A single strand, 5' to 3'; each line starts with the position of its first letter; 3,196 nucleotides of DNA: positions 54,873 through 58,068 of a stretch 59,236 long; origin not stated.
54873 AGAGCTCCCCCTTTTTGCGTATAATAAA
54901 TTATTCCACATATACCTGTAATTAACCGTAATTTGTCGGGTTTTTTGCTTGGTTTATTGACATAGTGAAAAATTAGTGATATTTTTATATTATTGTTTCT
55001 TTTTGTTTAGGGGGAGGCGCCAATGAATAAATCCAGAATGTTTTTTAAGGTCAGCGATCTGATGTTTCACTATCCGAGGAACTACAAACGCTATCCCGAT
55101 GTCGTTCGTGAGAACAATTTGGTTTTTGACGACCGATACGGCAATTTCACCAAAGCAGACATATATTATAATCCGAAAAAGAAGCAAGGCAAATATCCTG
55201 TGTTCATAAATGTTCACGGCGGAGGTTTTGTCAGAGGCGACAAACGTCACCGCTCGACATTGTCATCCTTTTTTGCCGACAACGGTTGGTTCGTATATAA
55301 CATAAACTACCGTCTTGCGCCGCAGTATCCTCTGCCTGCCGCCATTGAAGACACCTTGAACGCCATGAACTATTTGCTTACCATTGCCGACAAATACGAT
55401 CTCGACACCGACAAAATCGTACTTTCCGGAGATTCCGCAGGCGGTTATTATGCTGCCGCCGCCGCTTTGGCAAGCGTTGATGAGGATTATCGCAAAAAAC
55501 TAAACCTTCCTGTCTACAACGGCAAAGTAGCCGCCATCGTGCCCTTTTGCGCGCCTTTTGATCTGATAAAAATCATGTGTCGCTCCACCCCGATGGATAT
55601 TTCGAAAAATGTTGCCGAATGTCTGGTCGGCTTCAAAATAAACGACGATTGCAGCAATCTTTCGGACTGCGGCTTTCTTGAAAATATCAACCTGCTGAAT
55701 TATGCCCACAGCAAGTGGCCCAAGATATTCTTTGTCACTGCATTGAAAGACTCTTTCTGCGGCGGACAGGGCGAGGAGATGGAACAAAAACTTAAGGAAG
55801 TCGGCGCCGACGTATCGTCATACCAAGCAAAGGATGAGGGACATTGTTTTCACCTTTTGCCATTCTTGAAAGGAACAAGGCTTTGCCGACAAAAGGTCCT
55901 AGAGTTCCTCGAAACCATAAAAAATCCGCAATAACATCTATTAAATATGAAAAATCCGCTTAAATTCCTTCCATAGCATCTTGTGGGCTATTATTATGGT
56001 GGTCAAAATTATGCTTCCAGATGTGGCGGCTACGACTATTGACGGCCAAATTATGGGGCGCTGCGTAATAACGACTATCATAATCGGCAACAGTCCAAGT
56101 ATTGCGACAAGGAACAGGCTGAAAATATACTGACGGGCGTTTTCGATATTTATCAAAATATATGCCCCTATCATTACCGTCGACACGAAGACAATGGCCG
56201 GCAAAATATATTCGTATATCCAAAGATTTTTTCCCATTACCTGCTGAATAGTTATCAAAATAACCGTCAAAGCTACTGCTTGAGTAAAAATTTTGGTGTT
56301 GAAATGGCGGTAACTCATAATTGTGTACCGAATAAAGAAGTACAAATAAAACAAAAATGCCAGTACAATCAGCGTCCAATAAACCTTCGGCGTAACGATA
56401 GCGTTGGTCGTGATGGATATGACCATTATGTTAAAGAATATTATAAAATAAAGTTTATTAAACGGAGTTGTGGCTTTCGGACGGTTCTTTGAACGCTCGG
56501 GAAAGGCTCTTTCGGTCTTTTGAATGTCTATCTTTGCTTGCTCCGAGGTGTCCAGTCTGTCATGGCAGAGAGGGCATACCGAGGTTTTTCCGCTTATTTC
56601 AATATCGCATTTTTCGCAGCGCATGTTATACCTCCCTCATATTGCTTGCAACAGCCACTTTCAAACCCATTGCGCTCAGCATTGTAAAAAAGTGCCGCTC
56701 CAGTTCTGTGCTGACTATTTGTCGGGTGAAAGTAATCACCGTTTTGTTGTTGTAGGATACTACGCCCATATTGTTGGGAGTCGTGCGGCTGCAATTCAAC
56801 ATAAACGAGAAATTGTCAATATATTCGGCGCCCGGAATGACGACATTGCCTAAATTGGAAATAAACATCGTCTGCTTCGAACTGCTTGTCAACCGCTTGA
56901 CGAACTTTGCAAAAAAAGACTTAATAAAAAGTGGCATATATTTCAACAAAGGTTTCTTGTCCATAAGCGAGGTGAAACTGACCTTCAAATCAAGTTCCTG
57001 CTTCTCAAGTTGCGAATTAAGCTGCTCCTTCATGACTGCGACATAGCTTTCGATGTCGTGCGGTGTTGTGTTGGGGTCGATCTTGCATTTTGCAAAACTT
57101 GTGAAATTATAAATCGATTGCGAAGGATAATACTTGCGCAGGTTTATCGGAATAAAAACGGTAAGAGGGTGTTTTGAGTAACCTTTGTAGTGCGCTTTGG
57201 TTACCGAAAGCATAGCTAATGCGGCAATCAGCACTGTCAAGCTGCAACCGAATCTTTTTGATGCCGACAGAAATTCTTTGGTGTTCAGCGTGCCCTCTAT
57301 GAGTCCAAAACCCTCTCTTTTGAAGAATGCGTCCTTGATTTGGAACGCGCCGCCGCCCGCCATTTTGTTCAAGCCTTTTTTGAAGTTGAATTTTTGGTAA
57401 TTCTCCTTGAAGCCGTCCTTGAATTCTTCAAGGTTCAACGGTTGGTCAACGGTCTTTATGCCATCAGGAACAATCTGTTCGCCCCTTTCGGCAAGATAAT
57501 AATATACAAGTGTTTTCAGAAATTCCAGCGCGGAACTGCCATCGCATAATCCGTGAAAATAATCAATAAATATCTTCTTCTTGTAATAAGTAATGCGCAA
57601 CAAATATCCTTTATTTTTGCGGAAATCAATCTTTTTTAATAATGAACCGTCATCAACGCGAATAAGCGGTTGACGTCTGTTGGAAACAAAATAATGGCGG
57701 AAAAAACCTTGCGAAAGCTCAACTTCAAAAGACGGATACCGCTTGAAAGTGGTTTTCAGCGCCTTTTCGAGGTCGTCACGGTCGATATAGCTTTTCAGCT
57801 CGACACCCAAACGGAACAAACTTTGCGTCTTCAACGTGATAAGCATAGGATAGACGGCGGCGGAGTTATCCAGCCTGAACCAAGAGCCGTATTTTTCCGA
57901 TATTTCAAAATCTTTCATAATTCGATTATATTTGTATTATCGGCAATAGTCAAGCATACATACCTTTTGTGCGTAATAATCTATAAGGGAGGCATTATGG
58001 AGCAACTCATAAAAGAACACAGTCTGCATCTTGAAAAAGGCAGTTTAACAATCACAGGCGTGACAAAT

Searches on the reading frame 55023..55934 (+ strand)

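Call 14: search_protein_families(library=pfam, proteins=[window:55023-55934:+], max_evalue=0.01)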
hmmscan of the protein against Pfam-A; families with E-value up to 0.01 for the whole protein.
window:55023-55934:+ (303 aa): 8 families
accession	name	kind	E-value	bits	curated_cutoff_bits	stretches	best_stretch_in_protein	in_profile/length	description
PF20434.5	BD-FAE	-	9.1e-35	120.5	26.8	1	46-245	2-202/215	BD-FAE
PF07859.19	Abhydrolase_3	-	1.9e-27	96.8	25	1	62-277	2-209/210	alpha/beta hydrolase fold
PF00135.34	COesterase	-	4.3e-07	29.7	27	1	49-154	92-207/515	Carboxylesterase family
PF00326.27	Peptidase_S9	-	7.8e-05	22.7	22.6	1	108-149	45-83/213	Prolyl oligopeptidase family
PF05705.20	DUF829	-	0.0012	19.2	25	0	113-295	49-241/242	Eukaryotic protein of unknown function (DUF829)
PF10340.15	Say1_Mug180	-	0.0018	17.6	21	1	28-179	86-238/374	Steryl acetyl hydrolase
PF11187.14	Mbeg1-like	-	0.0034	17.3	21.1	1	110-160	67-113/224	Mbeg1-like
PF07224.18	Chlorophyllase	-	0.0088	15.3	26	0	53-153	37-139/301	Chlorophyllase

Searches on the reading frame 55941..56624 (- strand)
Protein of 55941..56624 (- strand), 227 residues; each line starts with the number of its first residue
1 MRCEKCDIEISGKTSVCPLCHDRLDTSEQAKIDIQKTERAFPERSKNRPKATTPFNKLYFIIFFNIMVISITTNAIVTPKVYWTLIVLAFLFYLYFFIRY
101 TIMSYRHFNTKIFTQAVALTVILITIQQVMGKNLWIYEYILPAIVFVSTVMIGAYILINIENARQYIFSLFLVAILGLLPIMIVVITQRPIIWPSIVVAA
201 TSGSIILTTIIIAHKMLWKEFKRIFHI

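Call 15: search_protein_families(library=pfam, proteins=[window:55941-56624:-], max_evalue=0.01)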
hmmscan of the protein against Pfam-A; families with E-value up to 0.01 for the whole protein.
window:55941-56624:- (227 aa): 2 families
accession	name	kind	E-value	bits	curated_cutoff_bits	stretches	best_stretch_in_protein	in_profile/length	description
PF19845.4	DUF6320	-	8.1e-29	101.2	29.9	1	41-227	1-186/186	Family of unknown function (DUF6320)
PF07690.21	MFS_1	-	0.004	16.6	33.4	1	43-211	180-315/347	Major Facilitator Superfamily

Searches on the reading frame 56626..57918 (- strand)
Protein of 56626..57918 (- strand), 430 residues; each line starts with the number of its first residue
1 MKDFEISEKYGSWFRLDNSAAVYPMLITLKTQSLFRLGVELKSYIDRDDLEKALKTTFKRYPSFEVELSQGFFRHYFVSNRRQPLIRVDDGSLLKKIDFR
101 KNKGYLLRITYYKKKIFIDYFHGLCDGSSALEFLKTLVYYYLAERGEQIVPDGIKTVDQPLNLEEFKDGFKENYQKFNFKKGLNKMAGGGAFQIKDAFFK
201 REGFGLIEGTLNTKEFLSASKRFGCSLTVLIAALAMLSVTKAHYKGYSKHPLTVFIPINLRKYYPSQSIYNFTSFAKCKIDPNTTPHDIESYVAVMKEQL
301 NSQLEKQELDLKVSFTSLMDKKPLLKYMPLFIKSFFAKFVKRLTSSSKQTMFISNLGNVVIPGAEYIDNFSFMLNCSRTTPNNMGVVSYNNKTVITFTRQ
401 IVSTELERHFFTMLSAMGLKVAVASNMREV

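Call 14: search_protein_families(library=pfam, proteins=[window:56626-57918:-], max_evalue=0.01)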
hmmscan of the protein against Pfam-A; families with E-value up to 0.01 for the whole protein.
window:56626-57918:- (430 aa): 2 families
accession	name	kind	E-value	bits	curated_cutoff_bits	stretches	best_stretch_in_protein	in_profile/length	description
PF07247.17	AATase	-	1.5e-08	34.1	22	1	224-373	291-450/500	Alcohol acetyltransferase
PF16911.10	PapA_C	-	0.0011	18.9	30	1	212-278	16-86/203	Phthiocerol/phthiodiolone dimycocerosyl transferase C-terminus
